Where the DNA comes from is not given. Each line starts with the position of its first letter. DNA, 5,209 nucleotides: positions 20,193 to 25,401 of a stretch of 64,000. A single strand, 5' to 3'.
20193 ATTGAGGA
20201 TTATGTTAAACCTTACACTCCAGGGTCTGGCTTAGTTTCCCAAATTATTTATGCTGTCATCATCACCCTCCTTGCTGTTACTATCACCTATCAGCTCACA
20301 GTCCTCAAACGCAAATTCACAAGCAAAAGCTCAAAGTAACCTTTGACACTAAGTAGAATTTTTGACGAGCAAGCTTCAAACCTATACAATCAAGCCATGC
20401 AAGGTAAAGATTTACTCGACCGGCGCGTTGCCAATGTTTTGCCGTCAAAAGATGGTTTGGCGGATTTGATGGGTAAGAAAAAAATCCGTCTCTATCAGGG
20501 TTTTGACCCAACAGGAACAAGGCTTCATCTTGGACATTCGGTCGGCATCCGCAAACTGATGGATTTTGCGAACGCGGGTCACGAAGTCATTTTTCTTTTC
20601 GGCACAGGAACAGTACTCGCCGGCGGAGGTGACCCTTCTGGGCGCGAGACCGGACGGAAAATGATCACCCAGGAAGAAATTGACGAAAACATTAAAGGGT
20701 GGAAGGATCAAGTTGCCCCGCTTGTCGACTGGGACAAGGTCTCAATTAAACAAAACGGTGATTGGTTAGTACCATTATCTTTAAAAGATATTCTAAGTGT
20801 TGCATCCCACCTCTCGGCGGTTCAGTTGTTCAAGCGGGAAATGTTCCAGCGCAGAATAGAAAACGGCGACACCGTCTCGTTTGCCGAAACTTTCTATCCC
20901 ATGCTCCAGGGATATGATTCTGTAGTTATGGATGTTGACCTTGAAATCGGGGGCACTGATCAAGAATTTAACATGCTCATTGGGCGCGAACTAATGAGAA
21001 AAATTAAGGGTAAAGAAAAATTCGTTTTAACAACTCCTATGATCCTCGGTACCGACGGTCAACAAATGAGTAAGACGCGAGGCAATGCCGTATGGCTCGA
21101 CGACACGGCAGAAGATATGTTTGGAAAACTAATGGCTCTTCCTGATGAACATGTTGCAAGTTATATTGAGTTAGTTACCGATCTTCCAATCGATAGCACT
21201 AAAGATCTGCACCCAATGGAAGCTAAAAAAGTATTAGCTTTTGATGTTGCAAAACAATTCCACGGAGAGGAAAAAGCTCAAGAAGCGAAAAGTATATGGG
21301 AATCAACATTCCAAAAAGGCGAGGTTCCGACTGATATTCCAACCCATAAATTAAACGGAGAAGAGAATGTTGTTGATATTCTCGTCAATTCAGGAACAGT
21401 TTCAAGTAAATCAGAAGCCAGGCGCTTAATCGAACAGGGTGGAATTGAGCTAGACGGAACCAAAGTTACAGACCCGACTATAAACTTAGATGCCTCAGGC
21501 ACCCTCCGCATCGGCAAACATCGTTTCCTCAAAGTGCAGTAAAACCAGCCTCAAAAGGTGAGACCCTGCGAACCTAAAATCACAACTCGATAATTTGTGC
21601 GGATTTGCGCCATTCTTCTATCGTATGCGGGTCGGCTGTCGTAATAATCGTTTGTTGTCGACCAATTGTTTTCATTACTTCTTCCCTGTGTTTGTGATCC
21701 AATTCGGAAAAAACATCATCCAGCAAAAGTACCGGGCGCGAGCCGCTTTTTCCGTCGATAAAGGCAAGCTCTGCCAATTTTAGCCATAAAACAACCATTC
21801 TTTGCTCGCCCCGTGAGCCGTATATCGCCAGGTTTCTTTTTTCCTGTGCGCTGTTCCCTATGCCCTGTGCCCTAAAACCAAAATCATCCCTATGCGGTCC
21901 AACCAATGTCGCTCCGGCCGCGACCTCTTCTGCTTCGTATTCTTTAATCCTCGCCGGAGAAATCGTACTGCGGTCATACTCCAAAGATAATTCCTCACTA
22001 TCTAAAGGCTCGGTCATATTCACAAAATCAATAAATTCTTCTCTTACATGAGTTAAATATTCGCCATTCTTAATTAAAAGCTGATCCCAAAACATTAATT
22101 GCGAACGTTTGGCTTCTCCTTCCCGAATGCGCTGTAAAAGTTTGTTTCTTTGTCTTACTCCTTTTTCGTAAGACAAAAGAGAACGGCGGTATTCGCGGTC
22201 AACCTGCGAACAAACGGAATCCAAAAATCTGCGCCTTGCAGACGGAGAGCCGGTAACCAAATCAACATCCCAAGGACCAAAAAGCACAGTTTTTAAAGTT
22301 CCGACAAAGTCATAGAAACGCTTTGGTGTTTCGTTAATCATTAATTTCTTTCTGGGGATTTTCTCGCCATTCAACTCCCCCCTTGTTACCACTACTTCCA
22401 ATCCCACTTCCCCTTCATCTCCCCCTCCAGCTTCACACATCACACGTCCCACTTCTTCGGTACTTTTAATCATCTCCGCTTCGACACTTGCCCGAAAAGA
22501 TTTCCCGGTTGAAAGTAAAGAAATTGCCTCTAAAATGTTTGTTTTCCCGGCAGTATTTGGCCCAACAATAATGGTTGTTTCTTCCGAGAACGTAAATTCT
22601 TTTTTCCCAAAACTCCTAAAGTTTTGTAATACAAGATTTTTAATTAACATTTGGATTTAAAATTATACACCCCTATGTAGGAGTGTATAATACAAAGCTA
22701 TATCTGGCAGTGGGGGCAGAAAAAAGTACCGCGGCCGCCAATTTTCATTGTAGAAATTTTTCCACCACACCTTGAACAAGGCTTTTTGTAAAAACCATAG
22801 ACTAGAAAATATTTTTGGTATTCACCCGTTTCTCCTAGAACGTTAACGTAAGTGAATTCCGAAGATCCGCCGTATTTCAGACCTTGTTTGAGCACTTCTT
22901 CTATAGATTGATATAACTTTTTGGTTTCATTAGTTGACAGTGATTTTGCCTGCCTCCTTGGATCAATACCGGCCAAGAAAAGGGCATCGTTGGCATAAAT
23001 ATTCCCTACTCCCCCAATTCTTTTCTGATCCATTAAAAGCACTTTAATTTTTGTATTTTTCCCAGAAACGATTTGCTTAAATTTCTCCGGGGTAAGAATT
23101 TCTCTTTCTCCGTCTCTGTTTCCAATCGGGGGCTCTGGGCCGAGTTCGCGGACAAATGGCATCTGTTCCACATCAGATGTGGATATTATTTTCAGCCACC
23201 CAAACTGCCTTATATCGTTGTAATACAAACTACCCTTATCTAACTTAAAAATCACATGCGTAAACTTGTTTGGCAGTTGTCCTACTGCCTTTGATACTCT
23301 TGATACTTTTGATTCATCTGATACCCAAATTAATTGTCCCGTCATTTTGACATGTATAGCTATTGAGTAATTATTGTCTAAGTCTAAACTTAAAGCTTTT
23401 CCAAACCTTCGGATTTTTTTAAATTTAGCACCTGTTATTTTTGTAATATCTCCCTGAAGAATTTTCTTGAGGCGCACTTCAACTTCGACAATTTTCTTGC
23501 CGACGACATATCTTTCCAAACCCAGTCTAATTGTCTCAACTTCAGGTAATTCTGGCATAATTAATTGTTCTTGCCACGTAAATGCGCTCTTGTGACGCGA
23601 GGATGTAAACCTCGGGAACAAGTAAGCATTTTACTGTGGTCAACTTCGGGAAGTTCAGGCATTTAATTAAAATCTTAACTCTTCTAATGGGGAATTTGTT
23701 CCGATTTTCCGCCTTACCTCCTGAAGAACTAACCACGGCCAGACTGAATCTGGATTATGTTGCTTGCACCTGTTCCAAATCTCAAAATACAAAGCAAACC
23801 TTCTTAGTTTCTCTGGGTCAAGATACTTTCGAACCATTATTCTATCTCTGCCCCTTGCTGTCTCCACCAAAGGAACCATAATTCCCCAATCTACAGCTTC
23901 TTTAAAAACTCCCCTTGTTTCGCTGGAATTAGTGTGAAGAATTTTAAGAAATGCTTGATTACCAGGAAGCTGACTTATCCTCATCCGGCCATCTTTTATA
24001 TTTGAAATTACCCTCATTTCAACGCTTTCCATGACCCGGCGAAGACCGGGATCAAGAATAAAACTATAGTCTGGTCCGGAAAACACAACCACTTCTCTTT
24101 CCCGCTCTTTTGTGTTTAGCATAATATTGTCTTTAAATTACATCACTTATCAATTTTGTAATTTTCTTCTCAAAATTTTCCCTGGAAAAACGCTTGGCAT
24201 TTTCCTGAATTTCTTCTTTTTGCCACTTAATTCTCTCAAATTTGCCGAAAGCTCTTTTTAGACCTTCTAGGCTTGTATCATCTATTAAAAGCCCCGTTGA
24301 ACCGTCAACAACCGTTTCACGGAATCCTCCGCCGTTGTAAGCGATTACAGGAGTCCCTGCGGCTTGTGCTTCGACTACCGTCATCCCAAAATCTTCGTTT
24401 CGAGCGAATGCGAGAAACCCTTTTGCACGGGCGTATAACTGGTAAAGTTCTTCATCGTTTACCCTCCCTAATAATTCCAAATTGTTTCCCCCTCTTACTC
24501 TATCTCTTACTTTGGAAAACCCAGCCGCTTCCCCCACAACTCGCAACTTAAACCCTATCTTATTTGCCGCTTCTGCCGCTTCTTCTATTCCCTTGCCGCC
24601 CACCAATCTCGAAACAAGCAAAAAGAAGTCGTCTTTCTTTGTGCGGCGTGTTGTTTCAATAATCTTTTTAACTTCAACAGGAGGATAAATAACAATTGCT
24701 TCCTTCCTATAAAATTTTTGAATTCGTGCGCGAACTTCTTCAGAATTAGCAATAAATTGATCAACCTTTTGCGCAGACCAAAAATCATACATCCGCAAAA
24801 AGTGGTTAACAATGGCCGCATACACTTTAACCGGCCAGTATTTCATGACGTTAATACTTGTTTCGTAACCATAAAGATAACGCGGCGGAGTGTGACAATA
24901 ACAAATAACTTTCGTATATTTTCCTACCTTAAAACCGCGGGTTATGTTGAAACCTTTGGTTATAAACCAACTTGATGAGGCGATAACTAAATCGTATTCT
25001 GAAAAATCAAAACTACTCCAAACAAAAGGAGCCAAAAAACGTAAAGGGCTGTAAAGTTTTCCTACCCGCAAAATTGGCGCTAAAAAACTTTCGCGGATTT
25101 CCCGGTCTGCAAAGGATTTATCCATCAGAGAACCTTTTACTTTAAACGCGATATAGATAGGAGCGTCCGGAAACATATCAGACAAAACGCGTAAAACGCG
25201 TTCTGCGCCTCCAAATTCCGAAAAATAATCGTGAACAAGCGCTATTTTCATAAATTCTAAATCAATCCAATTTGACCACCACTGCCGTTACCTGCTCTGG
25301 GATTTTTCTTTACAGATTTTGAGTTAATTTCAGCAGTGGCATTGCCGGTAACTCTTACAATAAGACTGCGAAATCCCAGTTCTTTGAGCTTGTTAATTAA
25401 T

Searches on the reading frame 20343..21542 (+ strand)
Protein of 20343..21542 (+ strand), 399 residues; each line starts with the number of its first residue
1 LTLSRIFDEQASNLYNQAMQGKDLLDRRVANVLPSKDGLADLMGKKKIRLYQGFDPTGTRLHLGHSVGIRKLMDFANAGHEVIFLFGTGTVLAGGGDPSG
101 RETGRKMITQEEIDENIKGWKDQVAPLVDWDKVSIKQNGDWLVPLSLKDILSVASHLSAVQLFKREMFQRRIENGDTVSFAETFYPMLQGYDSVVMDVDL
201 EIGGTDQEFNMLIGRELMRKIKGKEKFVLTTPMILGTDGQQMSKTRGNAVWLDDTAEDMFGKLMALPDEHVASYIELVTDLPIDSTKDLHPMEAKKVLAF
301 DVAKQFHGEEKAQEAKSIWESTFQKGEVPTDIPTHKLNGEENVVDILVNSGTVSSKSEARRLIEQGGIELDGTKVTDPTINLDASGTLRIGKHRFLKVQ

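Call 47: search_protein_families(library=pfam, proteins=[window:20343-21542:+], max_evalue=0.00001)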
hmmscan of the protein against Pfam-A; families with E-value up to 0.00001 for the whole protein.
window:20343-21542:+ (399 aa): 3 families
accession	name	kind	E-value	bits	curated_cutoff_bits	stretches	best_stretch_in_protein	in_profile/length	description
PF00579.31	tRNA-synt_1b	-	1.4e-61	208.9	21.1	1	45-324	3-292/292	tRNA synthetases class I (W and Y)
PF22421.1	SYY_C-terminal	-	9.8e-11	41.8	27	1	330-385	7-63/83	Tyrosine--tRNA ligase SYY-like C-terminal domain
PF01479.30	S4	-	8.7e-09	35.4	22.8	1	345-382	5-42/48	S4 domain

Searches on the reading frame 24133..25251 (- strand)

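Call 47: search_protein_families(library=pfam, proteins=[window:24133-25251:-], max_evalue=0.00001)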
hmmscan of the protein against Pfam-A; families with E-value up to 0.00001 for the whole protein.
window:24133-25251:- (372 aa): 5 families
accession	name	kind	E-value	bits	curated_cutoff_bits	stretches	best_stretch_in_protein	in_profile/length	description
PF00534.26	Glycos_transf_1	-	2.2e-28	99.3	26.4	1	196-354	4-171/172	Glycosyl transferases group 1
PF13692.12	Glyco_trans_1_4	-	5.4e-19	69.3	27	1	210-334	4-135/142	Glycosyl transferases group 1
PF13439.12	Glyco_transf_4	-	1.1e-09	38.9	28.5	1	14-194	2-168/170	Glycosyltransferase Family 4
PF13524.12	Glyco_trans_1_2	-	4.1e-07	30.5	25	1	228-356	8-129/144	Glycosyl transferase-like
PF20706.3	GT4-conflict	-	3.6e-06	26.6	26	1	171-314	159-320/385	Family 4 Glycosyltransferase in conflict systems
